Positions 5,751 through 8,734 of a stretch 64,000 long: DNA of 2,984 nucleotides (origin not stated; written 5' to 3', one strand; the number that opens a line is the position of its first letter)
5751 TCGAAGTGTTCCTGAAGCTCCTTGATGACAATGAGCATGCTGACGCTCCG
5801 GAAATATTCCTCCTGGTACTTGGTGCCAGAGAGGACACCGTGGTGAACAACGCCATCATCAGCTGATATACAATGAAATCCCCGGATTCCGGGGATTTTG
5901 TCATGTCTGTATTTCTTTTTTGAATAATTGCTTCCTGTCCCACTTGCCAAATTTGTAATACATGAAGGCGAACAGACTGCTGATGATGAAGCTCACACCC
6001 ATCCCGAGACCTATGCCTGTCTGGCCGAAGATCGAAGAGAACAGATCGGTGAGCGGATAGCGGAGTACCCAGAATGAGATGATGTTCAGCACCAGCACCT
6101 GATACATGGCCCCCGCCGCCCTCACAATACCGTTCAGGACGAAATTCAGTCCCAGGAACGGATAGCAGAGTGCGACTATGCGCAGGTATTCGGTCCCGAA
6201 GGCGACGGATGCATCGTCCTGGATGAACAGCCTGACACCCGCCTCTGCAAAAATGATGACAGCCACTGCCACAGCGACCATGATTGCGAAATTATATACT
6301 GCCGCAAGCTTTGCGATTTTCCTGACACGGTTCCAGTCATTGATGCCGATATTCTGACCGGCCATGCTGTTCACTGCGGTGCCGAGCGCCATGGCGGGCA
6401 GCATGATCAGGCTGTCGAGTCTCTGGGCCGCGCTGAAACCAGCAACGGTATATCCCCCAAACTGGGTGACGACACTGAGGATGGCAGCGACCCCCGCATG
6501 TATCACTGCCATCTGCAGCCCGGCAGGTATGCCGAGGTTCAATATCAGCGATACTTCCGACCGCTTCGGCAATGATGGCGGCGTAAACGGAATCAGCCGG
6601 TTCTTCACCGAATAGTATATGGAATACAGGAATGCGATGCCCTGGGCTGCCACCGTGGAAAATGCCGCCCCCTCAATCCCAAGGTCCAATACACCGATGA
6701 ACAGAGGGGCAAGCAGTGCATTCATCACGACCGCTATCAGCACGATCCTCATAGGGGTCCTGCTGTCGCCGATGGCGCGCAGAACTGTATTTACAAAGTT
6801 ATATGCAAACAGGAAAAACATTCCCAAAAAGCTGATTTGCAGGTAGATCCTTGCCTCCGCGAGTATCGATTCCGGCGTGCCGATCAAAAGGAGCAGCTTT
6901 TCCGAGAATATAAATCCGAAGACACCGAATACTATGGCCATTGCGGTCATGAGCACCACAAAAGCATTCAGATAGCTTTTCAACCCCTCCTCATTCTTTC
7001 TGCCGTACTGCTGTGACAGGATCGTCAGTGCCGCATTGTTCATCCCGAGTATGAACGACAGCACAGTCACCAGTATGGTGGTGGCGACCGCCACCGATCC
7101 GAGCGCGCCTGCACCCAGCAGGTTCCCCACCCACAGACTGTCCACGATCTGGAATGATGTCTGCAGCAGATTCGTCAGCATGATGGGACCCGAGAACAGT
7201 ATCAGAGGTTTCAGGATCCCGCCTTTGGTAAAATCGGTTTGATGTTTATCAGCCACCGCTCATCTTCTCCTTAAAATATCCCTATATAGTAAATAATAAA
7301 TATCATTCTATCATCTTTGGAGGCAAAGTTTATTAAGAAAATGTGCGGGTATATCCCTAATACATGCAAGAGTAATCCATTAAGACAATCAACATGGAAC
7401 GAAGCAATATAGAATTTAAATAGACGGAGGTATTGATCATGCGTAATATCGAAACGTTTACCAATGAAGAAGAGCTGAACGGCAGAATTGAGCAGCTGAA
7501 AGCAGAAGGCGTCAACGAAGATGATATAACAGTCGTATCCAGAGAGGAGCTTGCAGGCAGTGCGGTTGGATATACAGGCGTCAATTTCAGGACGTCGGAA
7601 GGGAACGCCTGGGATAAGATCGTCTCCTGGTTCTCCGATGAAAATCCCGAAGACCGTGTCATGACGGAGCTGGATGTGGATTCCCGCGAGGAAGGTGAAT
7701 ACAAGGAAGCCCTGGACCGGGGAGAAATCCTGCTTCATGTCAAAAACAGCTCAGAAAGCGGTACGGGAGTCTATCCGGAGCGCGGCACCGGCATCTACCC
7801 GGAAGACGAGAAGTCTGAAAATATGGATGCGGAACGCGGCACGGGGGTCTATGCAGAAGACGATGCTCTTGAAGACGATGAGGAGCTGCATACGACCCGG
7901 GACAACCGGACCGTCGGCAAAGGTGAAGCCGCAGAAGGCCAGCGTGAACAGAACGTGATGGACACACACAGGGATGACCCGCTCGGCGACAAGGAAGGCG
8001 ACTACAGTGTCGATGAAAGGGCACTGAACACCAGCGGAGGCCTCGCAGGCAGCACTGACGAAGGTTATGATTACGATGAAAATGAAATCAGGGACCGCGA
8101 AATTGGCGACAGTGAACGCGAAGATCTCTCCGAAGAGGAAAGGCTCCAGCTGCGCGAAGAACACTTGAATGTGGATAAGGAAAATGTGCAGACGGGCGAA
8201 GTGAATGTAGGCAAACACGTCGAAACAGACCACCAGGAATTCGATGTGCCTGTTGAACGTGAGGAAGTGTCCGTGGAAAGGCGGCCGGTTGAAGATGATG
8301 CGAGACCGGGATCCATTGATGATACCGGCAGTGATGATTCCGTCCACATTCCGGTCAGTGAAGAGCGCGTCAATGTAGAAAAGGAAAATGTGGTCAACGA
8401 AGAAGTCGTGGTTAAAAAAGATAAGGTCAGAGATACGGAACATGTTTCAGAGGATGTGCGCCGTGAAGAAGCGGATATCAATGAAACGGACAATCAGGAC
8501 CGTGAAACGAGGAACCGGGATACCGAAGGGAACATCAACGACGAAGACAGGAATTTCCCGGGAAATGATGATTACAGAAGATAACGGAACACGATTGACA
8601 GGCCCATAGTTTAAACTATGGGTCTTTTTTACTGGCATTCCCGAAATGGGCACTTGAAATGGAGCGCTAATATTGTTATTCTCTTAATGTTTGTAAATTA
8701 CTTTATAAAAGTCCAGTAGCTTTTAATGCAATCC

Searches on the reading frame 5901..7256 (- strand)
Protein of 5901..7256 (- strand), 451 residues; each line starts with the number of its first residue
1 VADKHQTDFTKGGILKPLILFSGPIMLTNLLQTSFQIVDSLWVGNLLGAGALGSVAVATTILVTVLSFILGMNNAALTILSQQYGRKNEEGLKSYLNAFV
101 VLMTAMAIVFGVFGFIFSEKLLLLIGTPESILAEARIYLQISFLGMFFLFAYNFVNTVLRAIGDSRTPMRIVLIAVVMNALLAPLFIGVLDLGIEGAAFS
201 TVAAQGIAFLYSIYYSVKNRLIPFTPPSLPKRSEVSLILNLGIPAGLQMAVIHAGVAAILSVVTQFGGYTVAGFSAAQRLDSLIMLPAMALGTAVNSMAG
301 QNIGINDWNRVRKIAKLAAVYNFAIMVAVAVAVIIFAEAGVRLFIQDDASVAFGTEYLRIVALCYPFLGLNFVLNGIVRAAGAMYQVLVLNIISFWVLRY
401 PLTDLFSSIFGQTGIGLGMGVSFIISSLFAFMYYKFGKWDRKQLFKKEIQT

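Call 56: search_protein_families(library=pfam, proteins=[window:5901-7256:-], max_evalue=0.000001)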
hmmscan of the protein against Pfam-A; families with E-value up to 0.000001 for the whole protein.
window:5901-7256:- (451 aa): 2 families
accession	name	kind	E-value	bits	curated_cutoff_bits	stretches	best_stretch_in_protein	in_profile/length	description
PF01554.23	MatE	-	1e-63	214.3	24.9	2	24-185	1-161/161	MatE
PF03023.19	MurJ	-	1.3e-07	31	27.4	1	30-220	212-403/451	Lipid II flippase MurJ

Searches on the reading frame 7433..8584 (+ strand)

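Call 56: search_protein_families(library=pfam, proteins=[window:7433-8584:+], max_evalue=0.000001)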
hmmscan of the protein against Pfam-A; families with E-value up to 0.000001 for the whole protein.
window:7433-8584:+ (383 aa): 2 families
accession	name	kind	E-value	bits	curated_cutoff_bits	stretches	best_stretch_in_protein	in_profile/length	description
PF09557.15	DUF2382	-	5.5e-32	110.8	23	1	238-349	1-111/111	Domain of unknown function (DUF2382)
PF11181.13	YflT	-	3.8e-08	34.2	26.2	1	5-97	2-99/99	Heat induced stress protein YflT domain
